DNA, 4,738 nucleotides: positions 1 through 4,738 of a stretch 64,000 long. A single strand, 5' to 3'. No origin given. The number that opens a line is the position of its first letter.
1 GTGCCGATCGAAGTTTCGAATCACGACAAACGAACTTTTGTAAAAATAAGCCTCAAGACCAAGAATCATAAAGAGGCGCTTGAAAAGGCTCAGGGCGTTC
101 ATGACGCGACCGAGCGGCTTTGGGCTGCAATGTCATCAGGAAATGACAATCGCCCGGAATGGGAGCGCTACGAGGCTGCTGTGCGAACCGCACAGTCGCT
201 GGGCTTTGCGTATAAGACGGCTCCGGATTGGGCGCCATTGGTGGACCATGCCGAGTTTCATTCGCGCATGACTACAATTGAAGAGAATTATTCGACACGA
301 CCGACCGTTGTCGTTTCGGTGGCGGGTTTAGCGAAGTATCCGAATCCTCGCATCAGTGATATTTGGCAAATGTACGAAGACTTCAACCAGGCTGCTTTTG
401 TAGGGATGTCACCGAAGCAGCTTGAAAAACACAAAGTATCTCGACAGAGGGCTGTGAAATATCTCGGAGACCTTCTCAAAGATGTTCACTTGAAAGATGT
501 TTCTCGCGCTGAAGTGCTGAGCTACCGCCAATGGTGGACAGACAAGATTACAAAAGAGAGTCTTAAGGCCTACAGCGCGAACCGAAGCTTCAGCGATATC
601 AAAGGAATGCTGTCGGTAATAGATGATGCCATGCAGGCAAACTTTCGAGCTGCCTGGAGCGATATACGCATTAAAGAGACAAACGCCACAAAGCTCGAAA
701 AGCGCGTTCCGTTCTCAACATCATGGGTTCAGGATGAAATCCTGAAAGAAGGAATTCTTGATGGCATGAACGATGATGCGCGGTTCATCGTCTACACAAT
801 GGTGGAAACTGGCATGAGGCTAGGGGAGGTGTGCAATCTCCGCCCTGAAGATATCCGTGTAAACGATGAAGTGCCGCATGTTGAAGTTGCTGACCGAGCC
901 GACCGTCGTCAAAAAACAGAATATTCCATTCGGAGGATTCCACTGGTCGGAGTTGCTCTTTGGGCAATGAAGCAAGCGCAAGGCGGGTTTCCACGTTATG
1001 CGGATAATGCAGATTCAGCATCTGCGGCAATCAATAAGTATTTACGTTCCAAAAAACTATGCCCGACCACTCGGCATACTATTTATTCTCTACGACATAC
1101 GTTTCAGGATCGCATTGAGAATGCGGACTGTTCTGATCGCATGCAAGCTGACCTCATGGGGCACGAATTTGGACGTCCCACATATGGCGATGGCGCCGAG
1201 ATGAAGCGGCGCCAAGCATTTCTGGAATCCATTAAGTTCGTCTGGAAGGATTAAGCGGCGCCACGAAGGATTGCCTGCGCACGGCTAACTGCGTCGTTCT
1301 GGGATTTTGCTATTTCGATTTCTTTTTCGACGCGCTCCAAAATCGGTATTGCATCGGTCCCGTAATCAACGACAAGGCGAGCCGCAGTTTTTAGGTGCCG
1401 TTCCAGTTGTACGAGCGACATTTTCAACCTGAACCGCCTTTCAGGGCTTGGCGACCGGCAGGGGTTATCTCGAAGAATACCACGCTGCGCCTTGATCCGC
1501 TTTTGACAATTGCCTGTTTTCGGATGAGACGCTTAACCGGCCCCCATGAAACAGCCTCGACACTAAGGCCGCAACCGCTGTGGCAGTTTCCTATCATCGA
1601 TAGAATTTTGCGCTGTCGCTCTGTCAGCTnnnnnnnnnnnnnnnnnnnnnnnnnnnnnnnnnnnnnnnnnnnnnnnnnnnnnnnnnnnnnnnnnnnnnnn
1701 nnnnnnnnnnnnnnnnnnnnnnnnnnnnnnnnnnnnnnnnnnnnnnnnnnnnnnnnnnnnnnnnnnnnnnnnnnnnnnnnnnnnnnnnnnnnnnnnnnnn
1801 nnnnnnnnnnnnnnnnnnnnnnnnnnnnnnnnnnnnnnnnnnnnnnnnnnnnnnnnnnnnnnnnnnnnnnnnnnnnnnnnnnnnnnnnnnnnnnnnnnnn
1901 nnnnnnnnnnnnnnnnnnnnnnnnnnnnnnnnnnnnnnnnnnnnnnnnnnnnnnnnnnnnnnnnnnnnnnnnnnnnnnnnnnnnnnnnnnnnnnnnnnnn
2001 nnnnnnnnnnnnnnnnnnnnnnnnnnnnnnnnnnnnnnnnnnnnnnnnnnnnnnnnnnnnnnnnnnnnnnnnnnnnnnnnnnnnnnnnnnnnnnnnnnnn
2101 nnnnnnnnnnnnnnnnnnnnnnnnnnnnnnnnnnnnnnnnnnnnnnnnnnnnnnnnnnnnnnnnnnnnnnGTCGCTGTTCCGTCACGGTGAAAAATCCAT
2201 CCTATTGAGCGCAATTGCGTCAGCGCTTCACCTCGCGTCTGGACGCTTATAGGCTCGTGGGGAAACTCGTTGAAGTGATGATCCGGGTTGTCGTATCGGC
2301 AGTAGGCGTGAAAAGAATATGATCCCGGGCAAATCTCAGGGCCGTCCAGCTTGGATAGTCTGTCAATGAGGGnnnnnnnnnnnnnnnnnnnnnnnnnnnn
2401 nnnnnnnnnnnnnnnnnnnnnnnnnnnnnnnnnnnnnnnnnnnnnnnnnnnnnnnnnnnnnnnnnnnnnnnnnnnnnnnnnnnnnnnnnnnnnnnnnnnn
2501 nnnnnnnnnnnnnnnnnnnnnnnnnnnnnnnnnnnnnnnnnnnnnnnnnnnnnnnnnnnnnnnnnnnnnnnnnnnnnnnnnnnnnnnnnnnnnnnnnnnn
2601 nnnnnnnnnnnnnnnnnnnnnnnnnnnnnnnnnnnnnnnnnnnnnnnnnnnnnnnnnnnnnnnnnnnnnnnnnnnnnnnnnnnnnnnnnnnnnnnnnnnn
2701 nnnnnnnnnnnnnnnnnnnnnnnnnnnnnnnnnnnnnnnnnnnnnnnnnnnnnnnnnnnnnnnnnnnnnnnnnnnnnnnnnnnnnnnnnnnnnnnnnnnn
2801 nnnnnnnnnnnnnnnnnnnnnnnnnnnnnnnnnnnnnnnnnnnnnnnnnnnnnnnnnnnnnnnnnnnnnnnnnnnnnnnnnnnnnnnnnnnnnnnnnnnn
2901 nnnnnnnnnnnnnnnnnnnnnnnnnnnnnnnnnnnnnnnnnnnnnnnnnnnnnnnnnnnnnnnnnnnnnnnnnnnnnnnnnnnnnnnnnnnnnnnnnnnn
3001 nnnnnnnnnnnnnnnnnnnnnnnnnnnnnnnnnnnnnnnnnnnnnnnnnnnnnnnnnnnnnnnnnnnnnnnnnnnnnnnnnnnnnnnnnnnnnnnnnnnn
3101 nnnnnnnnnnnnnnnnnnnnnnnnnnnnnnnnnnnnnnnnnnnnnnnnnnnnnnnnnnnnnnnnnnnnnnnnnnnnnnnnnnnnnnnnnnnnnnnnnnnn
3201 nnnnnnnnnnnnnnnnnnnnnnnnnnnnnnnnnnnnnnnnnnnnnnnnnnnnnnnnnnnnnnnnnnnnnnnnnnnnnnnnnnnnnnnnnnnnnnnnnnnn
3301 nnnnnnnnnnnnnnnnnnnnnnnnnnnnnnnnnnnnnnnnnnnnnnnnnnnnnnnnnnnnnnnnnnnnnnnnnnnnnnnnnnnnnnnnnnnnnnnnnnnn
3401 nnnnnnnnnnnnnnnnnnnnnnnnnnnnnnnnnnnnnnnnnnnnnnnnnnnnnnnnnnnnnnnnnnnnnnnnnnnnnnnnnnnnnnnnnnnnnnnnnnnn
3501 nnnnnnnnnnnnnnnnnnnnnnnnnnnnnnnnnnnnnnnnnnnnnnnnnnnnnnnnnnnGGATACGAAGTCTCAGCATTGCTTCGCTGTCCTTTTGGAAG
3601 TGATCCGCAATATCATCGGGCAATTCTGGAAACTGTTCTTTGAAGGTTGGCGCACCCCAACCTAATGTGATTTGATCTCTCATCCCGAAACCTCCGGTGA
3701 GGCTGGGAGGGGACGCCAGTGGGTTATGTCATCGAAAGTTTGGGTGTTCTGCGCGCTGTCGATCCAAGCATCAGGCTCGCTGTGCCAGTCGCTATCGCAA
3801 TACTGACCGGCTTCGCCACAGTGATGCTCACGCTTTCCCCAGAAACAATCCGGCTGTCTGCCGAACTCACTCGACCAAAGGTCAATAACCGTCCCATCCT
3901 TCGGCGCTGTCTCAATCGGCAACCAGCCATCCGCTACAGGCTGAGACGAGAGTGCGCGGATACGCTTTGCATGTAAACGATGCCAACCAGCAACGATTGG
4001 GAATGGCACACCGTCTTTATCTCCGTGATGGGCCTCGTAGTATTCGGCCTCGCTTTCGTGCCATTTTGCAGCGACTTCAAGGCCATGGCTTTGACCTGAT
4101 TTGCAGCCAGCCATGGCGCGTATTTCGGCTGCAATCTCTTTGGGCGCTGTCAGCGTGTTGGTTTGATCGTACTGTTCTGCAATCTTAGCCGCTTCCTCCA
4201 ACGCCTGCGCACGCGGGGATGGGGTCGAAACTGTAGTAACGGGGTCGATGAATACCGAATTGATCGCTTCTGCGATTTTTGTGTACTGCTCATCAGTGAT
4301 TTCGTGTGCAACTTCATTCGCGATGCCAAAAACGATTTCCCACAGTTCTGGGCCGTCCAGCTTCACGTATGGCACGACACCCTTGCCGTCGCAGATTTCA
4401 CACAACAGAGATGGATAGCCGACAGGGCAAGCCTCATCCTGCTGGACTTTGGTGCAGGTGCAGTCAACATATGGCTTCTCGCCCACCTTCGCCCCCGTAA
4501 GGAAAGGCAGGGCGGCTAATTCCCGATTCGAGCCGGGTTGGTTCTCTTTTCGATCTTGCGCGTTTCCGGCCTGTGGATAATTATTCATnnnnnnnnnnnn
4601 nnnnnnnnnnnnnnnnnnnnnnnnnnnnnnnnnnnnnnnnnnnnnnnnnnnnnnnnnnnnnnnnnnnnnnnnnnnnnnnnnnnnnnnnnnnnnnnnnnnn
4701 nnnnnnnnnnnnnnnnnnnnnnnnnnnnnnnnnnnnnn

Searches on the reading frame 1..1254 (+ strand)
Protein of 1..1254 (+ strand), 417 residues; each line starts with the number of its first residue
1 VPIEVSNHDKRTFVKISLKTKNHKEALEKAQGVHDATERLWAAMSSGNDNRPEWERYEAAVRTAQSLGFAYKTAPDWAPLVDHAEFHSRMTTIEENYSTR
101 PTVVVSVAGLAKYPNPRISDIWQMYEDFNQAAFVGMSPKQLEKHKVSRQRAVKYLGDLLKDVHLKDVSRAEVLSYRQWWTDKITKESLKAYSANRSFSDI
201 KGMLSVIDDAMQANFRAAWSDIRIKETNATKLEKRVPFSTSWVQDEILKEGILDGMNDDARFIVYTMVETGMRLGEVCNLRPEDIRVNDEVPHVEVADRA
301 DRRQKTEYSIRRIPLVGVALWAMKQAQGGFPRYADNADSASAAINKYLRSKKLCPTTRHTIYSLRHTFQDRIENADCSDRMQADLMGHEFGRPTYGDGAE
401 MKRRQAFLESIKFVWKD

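Call 19: search_protein_families(library=pfam, proteins=[window:1-1254:+], max_evalue=0.001)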
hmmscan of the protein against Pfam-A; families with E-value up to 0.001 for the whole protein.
window:1-1254:+ (417 aa): 2 families
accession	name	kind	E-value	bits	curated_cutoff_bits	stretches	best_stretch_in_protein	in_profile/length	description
PF00589.27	Phage_integrase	-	4.6e-08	33.5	27.1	1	261-389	25-157/172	Phage integrase family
PF20172.3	DUF6538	-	7.9e-06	25.9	27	1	2-44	16-58/60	Domain of unknown function (DUF6538)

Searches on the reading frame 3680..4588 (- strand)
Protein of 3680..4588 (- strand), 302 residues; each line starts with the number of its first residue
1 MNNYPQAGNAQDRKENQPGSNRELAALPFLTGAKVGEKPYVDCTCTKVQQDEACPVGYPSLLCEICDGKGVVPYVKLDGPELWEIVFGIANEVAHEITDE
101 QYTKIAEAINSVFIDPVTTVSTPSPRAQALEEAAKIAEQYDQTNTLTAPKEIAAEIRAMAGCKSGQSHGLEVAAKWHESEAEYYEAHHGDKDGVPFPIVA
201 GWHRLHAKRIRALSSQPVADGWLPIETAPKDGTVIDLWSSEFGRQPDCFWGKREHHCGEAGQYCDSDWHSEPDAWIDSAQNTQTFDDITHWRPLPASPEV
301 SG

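Call 16: search_protein_families(library=pfam, proteins=[window:3680-4588:-], max_evalue=0.001)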
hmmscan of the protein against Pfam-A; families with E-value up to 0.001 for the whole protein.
window:3680-4588:- (302 aa): 0 families

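Call 55: search_protein_families(library=phrogs, proteins=[window:3680-4588:-], max_evalue=0.001)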
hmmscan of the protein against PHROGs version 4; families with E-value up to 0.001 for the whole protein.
window:3680-4588:- (302 aa): 1 family
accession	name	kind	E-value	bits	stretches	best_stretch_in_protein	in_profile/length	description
phrog_924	-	unknown function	8.6e-06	26.5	1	199-300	69-152/267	-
